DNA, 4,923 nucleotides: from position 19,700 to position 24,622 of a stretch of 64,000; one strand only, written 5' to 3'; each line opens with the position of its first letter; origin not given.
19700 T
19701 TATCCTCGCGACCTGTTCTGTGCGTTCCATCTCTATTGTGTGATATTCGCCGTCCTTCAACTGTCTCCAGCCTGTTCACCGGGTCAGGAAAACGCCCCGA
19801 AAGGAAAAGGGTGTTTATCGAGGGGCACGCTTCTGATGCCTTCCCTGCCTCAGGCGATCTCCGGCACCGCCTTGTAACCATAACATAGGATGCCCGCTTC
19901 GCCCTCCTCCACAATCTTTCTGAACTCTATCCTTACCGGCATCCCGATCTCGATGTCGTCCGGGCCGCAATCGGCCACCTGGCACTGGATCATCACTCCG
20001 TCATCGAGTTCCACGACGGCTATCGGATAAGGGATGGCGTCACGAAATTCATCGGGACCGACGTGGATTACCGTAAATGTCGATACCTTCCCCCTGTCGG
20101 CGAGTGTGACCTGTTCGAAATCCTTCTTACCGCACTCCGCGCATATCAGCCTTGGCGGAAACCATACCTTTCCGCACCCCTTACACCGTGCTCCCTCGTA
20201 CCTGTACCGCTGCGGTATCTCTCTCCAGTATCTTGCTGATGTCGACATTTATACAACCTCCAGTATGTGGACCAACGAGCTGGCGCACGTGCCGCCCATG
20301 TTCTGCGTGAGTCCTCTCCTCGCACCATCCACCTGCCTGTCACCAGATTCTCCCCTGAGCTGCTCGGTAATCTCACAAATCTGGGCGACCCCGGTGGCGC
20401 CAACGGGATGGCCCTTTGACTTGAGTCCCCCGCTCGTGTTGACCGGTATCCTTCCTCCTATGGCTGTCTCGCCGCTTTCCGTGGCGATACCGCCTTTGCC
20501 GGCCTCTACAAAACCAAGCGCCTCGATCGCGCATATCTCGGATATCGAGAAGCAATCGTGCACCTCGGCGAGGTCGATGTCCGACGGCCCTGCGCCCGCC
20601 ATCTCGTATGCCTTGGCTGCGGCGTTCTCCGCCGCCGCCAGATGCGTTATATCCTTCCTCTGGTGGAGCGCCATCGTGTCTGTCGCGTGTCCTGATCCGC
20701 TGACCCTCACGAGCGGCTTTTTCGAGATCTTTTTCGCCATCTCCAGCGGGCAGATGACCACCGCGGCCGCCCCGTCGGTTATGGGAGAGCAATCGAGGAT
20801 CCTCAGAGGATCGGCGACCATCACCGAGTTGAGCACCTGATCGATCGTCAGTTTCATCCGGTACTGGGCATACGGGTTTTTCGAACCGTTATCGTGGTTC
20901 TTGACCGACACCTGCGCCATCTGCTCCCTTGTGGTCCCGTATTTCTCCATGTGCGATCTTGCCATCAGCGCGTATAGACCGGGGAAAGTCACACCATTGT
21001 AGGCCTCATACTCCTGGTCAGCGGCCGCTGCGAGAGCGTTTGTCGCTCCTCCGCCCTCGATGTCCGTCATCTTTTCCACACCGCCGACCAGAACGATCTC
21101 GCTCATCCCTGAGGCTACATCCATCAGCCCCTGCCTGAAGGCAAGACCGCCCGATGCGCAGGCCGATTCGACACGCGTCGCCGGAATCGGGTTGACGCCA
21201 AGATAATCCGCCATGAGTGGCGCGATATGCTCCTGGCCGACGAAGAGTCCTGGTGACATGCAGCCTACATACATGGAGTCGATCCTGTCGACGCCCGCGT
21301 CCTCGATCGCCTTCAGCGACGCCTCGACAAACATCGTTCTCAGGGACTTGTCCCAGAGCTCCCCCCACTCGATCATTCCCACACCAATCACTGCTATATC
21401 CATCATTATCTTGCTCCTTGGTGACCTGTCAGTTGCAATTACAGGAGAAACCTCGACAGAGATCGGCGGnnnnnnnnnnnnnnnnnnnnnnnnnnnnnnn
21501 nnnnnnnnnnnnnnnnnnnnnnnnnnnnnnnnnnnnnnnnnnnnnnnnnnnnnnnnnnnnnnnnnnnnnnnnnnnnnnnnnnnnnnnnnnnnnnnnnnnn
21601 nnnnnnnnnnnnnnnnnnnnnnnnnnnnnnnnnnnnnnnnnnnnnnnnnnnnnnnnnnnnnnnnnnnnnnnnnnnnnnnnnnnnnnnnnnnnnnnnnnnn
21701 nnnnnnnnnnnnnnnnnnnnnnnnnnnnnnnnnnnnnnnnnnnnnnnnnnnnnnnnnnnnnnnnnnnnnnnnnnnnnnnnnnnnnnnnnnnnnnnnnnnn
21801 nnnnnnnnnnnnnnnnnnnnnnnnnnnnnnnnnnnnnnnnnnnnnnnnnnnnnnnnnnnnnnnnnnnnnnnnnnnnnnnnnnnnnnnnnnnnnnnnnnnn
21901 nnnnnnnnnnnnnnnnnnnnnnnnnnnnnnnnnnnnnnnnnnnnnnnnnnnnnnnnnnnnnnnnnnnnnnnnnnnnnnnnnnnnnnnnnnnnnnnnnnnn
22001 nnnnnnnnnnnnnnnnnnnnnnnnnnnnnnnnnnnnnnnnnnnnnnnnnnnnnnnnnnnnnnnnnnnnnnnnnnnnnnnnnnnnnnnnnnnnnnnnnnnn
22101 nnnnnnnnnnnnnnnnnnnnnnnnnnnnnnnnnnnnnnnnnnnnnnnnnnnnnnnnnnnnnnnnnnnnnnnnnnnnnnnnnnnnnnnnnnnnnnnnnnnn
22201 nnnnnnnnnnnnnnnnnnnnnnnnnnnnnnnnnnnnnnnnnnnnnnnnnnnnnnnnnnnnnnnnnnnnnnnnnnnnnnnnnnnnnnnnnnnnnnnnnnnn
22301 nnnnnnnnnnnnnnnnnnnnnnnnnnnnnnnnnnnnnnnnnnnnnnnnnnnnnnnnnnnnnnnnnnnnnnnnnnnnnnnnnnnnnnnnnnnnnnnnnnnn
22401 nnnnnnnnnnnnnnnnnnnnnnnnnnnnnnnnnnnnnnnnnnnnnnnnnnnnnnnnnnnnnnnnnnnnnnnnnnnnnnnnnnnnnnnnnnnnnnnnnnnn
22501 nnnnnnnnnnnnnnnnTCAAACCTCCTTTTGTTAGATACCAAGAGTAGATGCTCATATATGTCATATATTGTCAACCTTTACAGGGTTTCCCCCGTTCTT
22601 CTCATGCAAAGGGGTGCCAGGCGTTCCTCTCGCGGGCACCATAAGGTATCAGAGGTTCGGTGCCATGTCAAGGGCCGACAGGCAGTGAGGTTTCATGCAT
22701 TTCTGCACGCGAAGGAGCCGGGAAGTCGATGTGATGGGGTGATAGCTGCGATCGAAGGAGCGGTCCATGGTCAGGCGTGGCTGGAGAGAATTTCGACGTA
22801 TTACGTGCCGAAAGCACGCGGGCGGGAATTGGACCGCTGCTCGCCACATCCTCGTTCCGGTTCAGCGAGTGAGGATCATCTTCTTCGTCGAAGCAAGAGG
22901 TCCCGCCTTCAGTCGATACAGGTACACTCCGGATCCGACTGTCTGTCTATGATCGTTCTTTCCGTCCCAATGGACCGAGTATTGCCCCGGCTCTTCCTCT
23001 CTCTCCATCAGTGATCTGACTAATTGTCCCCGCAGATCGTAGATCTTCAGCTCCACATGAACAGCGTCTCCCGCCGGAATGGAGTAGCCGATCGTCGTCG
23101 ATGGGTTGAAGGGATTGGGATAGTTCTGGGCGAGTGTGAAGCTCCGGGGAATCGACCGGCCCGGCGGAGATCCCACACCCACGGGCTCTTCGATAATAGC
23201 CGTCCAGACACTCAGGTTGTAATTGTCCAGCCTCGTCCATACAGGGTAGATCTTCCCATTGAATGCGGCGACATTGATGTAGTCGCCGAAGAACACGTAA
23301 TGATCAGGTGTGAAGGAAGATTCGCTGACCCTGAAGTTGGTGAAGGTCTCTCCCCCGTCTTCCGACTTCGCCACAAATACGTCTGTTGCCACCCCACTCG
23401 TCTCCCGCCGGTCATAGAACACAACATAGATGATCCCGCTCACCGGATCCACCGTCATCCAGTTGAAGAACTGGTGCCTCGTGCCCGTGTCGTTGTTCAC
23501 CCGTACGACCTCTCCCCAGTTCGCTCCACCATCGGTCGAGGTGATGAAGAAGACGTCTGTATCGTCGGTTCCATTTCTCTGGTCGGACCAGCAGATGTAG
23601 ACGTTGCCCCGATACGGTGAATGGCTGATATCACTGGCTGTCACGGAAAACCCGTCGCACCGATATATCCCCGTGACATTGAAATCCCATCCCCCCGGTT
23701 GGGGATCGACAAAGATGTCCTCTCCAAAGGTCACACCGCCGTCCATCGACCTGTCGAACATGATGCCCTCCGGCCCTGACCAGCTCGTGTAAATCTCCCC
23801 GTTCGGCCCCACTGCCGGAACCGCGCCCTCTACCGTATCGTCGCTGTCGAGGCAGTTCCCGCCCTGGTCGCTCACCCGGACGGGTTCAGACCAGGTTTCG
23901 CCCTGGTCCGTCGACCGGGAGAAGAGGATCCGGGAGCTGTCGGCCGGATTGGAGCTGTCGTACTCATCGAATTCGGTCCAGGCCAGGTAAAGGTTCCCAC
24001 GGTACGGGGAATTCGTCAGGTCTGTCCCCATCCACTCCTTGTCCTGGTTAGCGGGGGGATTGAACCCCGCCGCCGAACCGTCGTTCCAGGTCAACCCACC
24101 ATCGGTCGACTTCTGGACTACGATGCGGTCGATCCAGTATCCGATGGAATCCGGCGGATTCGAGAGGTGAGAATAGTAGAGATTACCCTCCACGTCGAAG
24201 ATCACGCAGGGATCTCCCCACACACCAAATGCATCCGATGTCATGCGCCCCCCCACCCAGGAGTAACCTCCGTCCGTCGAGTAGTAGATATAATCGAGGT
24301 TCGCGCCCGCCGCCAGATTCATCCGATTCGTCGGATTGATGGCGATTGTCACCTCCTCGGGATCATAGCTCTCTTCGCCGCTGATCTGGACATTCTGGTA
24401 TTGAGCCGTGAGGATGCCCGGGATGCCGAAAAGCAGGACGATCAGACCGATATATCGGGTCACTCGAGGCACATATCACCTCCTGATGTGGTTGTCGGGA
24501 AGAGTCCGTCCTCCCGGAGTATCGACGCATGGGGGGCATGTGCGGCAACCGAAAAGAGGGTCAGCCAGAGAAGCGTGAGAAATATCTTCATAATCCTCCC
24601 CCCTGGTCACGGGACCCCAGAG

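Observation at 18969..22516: Archaeal-type HMG-CoA synthase / thiolase / DUF35 operon in a bacterium that also encodes IspE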

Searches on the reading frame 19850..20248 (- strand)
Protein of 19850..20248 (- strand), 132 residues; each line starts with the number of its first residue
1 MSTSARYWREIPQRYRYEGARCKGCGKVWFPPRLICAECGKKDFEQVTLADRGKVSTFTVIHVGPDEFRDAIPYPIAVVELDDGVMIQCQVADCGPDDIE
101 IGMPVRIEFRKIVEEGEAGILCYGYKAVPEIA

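Call 3: search_protein_families(library=pfam, proteins=[window:19850-20248:-])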
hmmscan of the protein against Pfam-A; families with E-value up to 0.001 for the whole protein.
window:19850-20248:- (132 aa): 2 families
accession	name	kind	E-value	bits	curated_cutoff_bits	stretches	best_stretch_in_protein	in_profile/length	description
PF01796.24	OB_ChsH2_C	-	3.2e-21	75.5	27.1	1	47-110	2-65/65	ChsH2, C-terminal OB-fold domain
PF12172.15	zf-ChsH2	-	1.2e-07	31.9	23.2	1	10-45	2-37/37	ChsH2, rubredoxin-like zinc ribbon domain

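Call 4: search_protein_families(library=ncbifam, proteins=[window:19850-20248:-])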
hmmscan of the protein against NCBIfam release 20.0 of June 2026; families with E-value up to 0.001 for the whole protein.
window:19850-20248:- (132 aa): 1 family
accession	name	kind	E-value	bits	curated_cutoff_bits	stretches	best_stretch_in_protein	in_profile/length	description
NF053627.1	BnzsclthlBbsAGT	equivalog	1.4e-10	41.3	250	1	18-110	37-126/145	benzoylsuccinyl-CoA thiolase subunit BbsA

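Call 25: search_solved_structures(query=window:19850-20248:-, max_evalue=0.001, show_alignments=1)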
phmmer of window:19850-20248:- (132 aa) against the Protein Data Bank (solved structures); distinct sequences matched with E-value up to 0.001: 9.
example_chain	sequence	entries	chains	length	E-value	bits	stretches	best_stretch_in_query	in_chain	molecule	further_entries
6esq_E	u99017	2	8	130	3.4e-35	124.3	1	5-129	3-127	Pfam DUF35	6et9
5m3k_B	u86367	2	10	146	7.3e-18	68.1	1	4-128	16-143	2,4-diacetylphloroglucinol biosynthesis protein PhlB | 2,4-diacetylphloroglucinol biosynthesis protein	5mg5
6ok1_B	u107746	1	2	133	2.2e-15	60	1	6-110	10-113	ChsH2(DUF35)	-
9skh_E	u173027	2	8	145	3e-14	56.4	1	4-128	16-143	2,4-diacetylphloroglucinol biosynthesis protein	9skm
9myr_B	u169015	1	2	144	2.6e-11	46.9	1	4-111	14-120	Acyl dehydratase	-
9vbo_H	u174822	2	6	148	9.8e-10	41.7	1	3-126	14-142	2,4-diacetylphloroglucinol biosynthesis protein PhlB family protein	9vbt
7pxp_A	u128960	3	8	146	2.3e-09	40.6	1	18-91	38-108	Benzoylsuccinyl-CoA thiolase subunit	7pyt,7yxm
6htj_A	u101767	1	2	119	3.5e-05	27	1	20-111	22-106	Nucleic-acid-binding protein containing a Zn-ribbon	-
3irb_A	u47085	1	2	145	0.00044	23.4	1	16-81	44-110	uncharacterized protein from DUF35 family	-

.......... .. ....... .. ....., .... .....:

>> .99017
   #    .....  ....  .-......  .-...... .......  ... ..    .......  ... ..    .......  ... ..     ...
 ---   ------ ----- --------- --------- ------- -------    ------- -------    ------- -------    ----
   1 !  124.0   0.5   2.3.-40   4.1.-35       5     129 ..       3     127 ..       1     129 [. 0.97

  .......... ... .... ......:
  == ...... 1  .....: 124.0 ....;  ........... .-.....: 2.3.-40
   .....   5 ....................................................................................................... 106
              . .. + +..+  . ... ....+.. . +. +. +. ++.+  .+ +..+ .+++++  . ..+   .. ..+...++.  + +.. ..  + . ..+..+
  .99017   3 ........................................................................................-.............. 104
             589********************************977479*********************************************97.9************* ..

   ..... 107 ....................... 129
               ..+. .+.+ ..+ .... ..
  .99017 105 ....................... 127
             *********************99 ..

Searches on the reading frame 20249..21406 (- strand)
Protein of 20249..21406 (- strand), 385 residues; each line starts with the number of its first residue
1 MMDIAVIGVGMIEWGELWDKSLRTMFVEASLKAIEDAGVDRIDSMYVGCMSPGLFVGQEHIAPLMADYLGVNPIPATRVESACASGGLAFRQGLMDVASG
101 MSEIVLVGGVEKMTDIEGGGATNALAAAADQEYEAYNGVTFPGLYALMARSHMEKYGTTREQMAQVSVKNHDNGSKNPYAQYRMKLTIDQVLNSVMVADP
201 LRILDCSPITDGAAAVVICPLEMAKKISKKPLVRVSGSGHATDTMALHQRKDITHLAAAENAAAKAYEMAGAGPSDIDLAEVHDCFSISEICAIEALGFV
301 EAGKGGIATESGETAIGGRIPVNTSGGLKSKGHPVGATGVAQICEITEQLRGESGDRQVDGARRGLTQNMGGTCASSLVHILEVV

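Call 3: search_protein_families(library=pfam, proteins=[window:20249-21406:-])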
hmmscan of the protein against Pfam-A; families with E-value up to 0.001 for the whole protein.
window:20249-21406:- (385 aa): 4 families
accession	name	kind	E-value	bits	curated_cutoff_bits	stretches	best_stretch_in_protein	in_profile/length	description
PF22691.2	Thiolase_C_1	-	2.7e-49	167.1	28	1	239-383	1-143/144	Thiolase C-terminal domain-like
PF00108.29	Thiolase_N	-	1.7e-26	93.6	26.4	1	10-220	7-258/260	Thiolase, N-terminal domain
PF02803.24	Thiolase_C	-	9.3e-09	35.4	27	1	258-360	23-107/123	Thiolase, C-terminal domain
PF00109.32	ketoacyl-synt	-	4.8e-06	26.8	20.8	1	75-130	166-221/252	Beta-ketoacyl synthase, N-terminal domain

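Call 4: search_protein_families(library=ncbifam, proteins=[window:20249-21406:-])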
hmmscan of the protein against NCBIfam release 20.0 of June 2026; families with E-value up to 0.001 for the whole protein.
window:20249-21406:- (385 aa): 55 families (the best 25 are shown)
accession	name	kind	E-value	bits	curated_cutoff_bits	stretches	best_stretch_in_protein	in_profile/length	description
NF053570.1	AcCoTHIOL_METTL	equivalog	1.4e-171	570.6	600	1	1-382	1-381/385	acetyl-CoA acetyltransferase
NF004720.0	PRK06064.1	subfamily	8.9e-167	554.7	420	1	1-383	1-386/389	thiolase domain-containing protein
NF005704.0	PRK07516.1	subfamily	5.2e-98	328.5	412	1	2-384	2-387/389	thiolase domain-containing protein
NF009228.0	PRK12578.1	subfamily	8.4e-98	327.5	485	1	2-383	3-386/387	thiolase domain-containing protein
NF004810.0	PRK06157.1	equivalog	1.6e-95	320.6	403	1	3-381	8-392/400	acetyl-CoA acetyltransferase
NF006102.0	PRK08256.1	subfamily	1.7e-82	277.6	436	1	3-375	4-384/394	lipid-transfer protein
NF004982.0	PRK06365.1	equivalog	1.2e-77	261.8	695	2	63-252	79-267/430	thiolase domain-containing protein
NF004715.0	PRK06059.1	equivalog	1.6e-77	261.2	424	1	2-377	4-393/399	lipid-transfer protein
NF004936.0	PRK06289.1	equivalog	3.4e-75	253.3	375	1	19-383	23-402/405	acetyl-CoA acetyltransferase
NF004811.0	PRK06158.1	subfamily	6.4e-69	232.8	421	1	4-382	10-378/384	acetyl-CoA acetyltransferase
NF006180.0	PRK08313.1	subfamily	6.4e-65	219.5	514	1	3-374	5-374/389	thiolase domain-containing protein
NF053628.1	BnzsclthlBbsBGT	equivalog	3e-64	217.2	750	1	4-375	7-373/389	benzoylsuccinyl-CoA thiolase subunit BbsB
NF006010.0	PRK08142.1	subfamily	1.4e-57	195.2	462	1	17-377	20-377/388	thiolase domain-containing protein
NF004721.0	PRK06065.1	equivalog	8.2e-55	186.2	455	1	3-382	11-391/393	thiolase domain-containing protein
NF004722.0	PRK06066.1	equivalog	4.7e-51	174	516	1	2-372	4-372/385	thiolase domain-containing protein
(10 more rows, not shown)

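Call 24: search_solved_structures(query=window:20249-21406:-, max_evalue=1e-30, show_alignments=1)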
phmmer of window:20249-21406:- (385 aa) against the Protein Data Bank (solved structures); distinct sequences matched with E-value up to 1e-30: 16.
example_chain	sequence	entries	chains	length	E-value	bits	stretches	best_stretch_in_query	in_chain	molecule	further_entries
6esq_A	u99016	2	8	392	6.7e-117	393.9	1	1-382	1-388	acetoacetyl-CoA thiolase | Acetyl-CoA acetyltransferase thiolase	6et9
7yvy_A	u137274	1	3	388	1.1e-107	363.6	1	5-382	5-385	Acetyl-CoA acetyltransferase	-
4yzo_A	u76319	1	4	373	1e-63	218.9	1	5-379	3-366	Putative acyl-CoA acyltransferase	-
6hsj_A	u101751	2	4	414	6e-59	203.2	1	4-371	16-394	SCP2-thiolase (type-1)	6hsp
6hrv_A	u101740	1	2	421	6.4e-59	203.1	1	4-371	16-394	SCP2-thiolase (type-1)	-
7pxp_C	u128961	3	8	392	2.5e-57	197.9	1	4-367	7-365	Benzoylsuccinyl-CoA thiolase subunit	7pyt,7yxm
4bi9_A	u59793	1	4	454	2.2e-55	191.5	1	15-378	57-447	3-KETOACYL-COA THIOLASE, PUTATIVE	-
4bia_A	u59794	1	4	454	4.4e-54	187.2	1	15-378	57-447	3-KETOACYL-COA THIOLASE, PUTATIVE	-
3zbg_A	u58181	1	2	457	1.8e-52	182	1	42-382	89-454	3-KETOACYL-COA THIOLASE-LIKE PROTEIN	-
3zbk_A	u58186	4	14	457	3.6e-51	177.6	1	42-382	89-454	3-KETOACYL-COA THIOLASE-LIKE PROTEIN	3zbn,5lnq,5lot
3zbl_A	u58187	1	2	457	4.7e-51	177.3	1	42-382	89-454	3-KETOACYL-COA THIOLASE-LIKE PROTEIN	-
4u4e_A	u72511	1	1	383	2e-43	152.1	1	5-381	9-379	Thiolase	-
5m3k_C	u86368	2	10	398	1.8e-35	126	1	21-382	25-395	2,4-diacetylphloroglucinol biosynthesis protein PhlC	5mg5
9skh_I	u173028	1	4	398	4.9e-35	124.6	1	21-382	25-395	2,4-diacetylphloroglucinol biosynthesis protein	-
9skm_I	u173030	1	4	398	1.3e-33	119.9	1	21-382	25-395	2,4-diacetylphloroglucinol biosynthesis protein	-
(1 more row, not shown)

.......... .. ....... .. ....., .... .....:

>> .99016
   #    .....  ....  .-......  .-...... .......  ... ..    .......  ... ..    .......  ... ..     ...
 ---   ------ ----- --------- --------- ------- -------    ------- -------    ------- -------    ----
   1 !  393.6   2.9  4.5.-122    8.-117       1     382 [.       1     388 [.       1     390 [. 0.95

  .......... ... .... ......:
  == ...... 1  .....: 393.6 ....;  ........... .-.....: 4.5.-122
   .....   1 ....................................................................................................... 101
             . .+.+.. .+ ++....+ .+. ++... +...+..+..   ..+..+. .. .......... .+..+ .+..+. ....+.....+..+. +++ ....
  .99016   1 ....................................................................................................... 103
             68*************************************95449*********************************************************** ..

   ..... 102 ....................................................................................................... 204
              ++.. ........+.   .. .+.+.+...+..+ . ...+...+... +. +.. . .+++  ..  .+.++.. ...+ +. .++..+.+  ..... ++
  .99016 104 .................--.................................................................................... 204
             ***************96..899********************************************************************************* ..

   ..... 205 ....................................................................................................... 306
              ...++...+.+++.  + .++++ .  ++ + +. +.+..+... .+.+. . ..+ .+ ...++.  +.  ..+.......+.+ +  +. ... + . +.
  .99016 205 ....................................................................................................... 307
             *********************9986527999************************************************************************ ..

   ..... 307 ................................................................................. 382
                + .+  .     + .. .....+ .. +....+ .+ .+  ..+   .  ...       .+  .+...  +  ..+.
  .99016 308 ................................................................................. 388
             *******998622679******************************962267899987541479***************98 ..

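Call 50: find_encoding_contigs(protein=window:20249-21406:-, flank=1000, max_places=3)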
Protein window:20249-21406:- (385 aa): no gene with exactly this product is on record in the collection.

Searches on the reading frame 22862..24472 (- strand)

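Call 6: search_protein_families(library=pfam, proteins=[window:22862-24472:-])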
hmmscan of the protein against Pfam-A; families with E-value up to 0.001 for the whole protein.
window:22862-24472:- (536 aa): 5 families
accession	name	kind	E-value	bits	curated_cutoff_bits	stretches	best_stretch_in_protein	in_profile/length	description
PF13088.12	BNR_2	-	9.1e-11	42.1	31.4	1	177-382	15-203/277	BNR repeat-like domain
PF13860.13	FlgD_ig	-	1.9e-08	34.6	27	1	467-523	19-75/79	FlgD Ig-like domain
PF24316.1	Tli3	-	2.1e-07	31.8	27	0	37-76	59-100/129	T6SS Tli3 immunity protein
PF02012.26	BNR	-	3.7e-07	29.6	27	0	186-195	2-11/12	BNR/Asp-box repeat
PF18962.6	Por_Secre_tail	-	1.1e-05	26.1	27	1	451-533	2-74/75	Secretion system C-terminal sorting domain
